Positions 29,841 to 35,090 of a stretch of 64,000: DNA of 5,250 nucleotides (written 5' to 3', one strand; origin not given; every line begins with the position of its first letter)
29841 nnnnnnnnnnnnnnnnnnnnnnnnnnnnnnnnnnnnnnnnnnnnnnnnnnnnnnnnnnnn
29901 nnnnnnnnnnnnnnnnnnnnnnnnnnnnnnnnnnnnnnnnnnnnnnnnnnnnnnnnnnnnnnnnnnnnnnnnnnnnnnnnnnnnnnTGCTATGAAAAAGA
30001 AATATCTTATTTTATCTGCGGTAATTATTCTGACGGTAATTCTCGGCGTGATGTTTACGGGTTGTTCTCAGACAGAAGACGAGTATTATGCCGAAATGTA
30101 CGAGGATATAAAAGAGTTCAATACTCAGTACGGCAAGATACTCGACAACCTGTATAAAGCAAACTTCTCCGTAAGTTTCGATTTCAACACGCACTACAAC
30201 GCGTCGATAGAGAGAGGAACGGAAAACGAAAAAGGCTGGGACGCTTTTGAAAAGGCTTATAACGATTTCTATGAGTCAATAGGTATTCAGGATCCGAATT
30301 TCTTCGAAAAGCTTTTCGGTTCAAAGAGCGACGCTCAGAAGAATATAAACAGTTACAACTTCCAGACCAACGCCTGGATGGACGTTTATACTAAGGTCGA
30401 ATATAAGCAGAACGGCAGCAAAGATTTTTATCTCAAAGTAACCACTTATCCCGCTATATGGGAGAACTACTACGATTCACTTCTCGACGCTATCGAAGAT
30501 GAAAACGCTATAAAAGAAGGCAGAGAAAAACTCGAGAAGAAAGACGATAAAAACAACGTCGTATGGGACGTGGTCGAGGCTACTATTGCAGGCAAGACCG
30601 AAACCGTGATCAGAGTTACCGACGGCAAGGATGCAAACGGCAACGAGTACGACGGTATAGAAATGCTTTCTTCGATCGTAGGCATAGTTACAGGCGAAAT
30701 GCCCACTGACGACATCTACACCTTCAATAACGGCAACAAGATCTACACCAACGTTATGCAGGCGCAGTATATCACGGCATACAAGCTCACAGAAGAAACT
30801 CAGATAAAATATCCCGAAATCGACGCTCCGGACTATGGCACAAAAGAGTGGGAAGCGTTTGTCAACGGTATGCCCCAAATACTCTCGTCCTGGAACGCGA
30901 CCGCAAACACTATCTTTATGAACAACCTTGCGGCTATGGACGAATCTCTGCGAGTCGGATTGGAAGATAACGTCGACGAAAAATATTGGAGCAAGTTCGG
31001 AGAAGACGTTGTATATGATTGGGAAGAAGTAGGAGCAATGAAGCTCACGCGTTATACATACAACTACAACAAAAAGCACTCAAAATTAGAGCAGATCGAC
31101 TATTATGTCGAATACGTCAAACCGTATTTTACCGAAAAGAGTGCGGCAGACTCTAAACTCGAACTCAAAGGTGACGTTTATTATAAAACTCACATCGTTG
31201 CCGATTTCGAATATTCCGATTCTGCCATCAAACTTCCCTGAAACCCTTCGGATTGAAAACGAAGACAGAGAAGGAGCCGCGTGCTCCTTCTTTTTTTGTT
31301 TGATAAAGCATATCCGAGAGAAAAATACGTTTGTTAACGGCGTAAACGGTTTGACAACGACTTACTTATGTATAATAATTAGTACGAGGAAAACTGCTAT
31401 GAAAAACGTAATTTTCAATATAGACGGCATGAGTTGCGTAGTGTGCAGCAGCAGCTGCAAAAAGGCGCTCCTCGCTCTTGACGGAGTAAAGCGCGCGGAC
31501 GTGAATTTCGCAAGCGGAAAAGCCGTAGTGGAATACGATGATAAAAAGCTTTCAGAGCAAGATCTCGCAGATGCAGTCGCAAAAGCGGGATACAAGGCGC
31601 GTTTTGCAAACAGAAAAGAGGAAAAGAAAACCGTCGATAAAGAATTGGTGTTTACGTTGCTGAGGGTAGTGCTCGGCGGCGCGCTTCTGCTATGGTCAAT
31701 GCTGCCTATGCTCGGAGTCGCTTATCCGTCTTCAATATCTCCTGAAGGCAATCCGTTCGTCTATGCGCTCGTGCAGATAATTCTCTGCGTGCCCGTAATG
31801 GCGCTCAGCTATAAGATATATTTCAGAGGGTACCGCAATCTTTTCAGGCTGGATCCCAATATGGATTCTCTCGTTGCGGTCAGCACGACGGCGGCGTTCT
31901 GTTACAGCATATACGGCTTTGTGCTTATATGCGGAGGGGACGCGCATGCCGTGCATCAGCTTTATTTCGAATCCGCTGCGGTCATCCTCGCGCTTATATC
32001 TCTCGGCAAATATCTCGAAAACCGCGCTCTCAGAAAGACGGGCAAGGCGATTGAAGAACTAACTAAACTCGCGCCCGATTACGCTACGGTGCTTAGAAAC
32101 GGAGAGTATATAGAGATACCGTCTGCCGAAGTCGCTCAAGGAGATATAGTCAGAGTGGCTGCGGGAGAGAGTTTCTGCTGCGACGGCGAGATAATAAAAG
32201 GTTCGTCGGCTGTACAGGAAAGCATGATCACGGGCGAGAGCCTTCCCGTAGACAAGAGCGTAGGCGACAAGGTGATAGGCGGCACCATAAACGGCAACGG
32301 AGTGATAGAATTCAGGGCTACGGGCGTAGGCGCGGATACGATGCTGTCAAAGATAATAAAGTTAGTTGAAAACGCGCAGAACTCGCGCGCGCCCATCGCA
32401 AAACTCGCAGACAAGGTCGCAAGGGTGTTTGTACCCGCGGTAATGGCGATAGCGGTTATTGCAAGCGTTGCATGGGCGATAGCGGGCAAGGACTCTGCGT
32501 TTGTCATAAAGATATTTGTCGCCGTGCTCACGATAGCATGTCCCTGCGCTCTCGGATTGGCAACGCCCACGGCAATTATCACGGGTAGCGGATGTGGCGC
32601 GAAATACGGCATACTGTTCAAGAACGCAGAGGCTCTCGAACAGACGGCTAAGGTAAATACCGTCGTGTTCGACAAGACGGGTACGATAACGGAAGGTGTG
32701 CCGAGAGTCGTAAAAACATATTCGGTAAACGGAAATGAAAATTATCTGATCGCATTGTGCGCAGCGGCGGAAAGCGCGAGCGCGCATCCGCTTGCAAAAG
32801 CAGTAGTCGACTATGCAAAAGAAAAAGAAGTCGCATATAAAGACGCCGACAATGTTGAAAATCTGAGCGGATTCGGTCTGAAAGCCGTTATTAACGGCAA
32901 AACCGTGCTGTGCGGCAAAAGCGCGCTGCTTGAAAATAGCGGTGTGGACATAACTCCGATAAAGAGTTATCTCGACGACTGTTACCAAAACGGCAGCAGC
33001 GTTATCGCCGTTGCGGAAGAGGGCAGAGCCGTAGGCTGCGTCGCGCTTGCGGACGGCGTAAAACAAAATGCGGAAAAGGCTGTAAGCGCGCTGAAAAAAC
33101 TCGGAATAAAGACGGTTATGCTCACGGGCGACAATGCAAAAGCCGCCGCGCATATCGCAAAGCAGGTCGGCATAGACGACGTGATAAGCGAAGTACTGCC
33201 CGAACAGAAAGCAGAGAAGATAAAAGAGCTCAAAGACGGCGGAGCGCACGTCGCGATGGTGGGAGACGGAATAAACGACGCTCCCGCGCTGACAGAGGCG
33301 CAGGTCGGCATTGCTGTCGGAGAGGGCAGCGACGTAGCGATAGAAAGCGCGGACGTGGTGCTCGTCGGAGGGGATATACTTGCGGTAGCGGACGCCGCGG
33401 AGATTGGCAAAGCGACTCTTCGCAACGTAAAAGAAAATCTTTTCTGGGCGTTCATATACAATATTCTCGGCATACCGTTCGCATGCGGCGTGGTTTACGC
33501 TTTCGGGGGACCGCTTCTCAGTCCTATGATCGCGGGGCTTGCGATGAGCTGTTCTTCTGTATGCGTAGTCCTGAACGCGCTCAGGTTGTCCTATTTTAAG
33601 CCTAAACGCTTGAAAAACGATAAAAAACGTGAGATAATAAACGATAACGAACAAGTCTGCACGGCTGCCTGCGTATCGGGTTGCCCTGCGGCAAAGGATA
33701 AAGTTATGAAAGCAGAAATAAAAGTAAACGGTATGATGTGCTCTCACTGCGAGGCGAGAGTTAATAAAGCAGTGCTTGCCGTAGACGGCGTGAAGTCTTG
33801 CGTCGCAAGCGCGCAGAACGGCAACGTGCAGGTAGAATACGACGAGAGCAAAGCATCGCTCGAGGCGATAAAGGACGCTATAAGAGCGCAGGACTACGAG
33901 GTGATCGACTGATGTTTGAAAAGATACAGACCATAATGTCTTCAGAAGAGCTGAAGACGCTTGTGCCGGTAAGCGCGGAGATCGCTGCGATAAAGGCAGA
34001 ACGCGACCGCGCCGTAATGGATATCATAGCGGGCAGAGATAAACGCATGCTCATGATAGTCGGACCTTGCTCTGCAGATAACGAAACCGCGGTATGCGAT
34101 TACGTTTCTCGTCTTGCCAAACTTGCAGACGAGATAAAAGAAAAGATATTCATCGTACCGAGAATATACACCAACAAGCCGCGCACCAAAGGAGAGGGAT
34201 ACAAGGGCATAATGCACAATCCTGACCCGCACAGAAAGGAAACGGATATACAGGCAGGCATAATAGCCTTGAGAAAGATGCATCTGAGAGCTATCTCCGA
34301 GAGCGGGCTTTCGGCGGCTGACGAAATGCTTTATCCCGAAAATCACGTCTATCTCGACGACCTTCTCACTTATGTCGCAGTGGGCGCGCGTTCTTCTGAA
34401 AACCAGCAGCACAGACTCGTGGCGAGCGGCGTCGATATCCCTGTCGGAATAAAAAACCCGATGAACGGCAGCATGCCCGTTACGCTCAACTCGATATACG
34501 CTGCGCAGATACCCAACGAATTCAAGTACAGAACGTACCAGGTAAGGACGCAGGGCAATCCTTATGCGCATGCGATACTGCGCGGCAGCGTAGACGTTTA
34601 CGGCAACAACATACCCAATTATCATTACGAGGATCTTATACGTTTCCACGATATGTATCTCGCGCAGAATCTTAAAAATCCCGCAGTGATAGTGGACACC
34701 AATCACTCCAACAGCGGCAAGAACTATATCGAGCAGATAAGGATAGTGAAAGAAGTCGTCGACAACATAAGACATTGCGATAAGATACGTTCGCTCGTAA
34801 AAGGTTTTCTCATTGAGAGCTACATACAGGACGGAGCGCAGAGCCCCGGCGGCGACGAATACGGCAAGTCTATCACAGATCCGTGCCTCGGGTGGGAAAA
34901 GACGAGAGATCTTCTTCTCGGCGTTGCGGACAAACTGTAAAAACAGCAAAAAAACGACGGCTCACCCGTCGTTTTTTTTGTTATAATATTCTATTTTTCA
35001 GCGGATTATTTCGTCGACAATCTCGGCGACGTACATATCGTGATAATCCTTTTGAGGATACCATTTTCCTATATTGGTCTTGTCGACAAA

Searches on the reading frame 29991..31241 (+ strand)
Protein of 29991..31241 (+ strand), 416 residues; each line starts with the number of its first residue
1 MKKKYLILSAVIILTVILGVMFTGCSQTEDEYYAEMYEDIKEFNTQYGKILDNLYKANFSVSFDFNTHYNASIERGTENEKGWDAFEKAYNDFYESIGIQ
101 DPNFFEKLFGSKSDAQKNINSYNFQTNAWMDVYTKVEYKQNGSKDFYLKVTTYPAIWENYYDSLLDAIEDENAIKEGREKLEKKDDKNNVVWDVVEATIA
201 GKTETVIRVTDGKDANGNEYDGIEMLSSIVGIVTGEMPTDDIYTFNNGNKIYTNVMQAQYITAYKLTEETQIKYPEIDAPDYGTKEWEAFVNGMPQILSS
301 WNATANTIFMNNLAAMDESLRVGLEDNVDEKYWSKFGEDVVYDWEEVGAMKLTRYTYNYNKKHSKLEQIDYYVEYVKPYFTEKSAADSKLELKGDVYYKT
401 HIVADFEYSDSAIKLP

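Call 4: search_protein_families(library=pfam, proteins=[window:29991-31241:+], max_evalue=0.01)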
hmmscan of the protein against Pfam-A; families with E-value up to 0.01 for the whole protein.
window:29991-31241:+ (416 aa): 0 families

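Call 7: search_protein_families(library=ncbifam, proteins=[window:29991-31241:+], max_evalue=0.01)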
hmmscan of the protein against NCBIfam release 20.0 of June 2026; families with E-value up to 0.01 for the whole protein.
window:29991-31241:+ (416 aa): 0 families

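Call 65: search_protein_families(library=pfam, proteins=[window:29991-31241:+], max_evalue=0.001)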
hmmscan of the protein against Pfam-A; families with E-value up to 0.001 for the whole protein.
window:29991-31241:+ (416 aa): 0 families

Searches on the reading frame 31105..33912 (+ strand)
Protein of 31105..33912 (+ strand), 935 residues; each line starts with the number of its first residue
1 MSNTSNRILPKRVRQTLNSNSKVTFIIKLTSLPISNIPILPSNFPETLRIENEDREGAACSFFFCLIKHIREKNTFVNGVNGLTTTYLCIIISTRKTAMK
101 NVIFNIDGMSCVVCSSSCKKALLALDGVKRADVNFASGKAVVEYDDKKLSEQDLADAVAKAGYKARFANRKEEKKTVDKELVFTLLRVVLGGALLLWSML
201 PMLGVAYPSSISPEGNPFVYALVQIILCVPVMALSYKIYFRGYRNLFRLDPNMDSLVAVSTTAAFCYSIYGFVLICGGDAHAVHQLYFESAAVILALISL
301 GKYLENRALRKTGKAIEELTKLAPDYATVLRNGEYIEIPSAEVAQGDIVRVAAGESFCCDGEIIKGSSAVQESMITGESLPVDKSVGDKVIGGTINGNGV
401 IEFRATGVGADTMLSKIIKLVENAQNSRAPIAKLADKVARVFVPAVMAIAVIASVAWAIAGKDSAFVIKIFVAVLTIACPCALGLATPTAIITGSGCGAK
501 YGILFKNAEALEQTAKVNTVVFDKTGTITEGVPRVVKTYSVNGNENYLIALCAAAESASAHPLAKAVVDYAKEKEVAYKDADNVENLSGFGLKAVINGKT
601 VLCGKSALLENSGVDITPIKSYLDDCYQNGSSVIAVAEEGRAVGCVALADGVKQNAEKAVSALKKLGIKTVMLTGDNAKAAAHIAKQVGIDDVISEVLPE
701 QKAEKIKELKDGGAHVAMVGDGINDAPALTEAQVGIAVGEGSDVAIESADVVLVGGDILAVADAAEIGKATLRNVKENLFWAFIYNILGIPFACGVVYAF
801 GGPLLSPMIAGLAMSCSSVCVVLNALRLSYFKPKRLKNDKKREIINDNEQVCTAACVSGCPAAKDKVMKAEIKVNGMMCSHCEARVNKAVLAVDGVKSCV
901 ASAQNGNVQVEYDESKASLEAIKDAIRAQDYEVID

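Call 5: search_protein_families(library=pfam, proteins=[window:31105-33912:+], max_evalue=0.01)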
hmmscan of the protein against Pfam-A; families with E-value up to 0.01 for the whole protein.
window:31105-33912:+ (935 aa): 7 families
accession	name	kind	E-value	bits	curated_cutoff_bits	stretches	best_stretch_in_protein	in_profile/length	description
PF00122.25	E1-E2_ATPase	-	3.7e-56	190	28.1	1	321-499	1-179/181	E1-E2 ATPase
PF00702.32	Hydrolase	-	6.5e-35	121.7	26.4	1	518-732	2-190/191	haloacid dehalogenase-like hydrolase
PF00403.32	HMA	-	1.7e-28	99.2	24.8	2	872-928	2-58/62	Heavy-metal-associated domain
PF08282.18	Hydrolase_3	-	2.7e-06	27.7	20.9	1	713-753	203-243/255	haloacid dehalogenase-like hydrolase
PF19991.5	HMA_2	-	1.9e-05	25.1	30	1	119-174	36-91/154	Heavy metal associated domain 2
PF12710.13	HAD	-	0.0016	19.3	27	1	655-729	89-188/189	haloacid dehalogenase-like hydrolase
PF19803.4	DUF6286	-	0.003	18.4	35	0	880-929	38-87/108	Family of unknown function (DUF6286)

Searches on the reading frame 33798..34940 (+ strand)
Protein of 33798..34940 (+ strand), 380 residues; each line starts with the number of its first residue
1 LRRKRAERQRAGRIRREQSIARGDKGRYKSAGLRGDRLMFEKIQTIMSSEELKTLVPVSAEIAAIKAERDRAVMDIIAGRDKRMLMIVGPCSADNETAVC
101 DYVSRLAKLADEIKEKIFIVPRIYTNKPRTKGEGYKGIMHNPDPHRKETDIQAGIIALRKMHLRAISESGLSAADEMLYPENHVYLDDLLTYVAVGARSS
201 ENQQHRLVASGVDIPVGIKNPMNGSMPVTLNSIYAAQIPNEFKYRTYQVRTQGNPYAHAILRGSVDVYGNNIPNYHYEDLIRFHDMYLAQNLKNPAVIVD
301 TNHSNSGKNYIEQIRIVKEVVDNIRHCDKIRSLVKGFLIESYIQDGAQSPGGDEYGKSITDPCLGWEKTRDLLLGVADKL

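Call 5: search_protein_families(library=pfam, proteins=[window:33798-34940:+], max_evalue=0.01)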
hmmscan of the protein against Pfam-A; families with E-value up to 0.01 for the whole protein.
window:33798-34940:+ (380 aa): 1 family
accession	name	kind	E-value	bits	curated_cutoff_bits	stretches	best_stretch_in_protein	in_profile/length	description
PF00793.26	DAHP_synth_1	-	1.2e-43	149.4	25.5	1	69-372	8-268/270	DAHP synthetase I family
